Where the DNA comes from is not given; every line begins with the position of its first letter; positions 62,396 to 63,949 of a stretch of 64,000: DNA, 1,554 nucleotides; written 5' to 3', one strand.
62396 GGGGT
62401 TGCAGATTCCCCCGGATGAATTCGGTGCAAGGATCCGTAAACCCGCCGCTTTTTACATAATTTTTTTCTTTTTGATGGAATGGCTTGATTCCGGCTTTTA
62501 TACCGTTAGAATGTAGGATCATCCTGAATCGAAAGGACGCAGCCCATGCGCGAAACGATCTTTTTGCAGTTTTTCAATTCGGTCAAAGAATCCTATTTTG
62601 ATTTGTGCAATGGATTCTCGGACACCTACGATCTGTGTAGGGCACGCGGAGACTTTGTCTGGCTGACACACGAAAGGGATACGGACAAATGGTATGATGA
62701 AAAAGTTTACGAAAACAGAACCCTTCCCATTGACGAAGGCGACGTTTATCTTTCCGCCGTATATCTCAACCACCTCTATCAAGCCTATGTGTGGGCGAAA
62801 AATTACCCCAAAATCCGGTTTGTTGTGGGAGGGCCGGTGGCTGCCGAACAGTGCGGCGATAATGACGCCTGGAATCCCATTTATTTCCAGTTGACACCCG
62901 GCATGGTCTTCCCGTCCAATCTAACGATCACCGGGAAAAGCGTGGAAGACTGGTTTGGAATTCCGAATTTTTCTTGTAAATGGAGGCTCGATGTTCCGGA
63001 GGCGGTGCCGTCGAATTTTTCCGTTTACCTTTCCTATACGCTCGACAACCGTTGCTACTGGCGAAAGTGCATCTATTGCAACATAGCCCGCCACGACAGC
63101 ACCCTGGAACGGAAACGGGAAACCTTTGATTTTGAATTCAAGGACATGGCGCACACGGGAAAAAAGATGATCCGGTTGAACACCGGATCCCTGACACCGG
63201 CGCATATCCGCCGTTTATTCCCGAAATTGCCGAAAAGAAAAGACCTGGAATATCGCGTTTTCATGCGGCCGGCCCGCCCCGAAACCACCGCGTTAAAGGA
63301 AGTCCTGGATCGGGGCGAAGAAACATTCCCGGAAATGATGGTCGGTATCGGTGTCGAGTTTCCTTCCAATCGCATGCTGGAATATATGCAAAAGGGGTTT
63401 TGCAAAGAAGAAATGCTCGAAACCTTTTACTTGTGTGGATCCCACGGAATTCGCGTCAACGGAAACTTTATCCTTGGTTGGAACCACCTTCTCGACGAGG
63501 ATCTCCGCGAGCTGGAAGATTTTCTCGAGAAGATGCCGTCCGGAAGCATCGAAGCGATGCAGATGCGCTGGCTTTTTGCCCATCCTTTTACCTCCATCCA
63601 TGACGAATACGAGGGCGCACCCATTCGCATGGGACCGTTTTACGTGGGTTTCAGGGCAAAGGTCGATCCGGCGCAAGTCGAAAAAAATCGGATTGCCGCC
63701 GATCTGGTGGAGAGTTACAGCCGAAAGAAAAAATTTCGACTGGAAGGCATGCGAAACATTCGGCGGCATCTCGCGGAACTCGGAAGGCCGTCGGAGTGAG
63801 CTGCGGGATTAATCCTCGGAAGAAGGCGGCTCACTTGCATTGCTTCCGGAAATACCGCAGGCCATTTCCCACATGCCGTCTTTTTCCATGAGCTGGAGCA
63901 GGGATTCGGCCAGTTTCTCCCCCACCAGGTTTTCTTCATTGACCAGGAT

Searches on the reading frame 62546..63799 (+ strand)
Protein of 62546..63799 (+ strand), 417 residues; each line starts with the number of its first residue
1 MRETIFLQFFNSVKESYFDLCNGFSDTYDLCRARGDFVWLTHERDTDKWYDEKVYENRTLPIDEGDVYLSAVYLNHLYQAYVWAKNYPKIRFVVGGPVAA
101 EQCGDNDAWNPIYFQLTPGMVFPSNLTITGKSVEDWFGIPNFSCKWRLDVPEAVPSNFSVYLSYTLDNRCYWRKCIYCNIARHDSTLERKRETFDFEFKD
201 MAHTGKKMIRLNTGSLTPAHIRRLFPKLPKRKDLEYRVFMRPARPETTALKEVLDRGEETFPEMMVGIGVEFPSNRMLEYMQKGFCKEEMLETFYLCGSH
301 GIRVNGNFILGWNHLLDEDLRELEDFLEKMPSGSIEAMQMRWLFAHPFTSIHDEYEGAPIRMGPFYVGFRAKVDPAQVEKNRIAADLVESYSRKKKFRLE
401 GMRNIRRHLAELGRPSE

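Call 52: search_protein_families(library=pfam, proteins=[window:62546-63799:+])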
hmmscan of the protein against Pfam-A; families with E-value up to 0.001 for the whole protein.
window:62546-63799:+ (417 aa): 1 family
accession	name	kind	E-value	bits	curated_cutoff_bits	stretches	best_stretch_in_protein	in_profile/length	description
PF04055.27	Radical_SAM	-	1.1e-06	29.4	29.5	1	169-327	6-166/166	Radical SAM superfamily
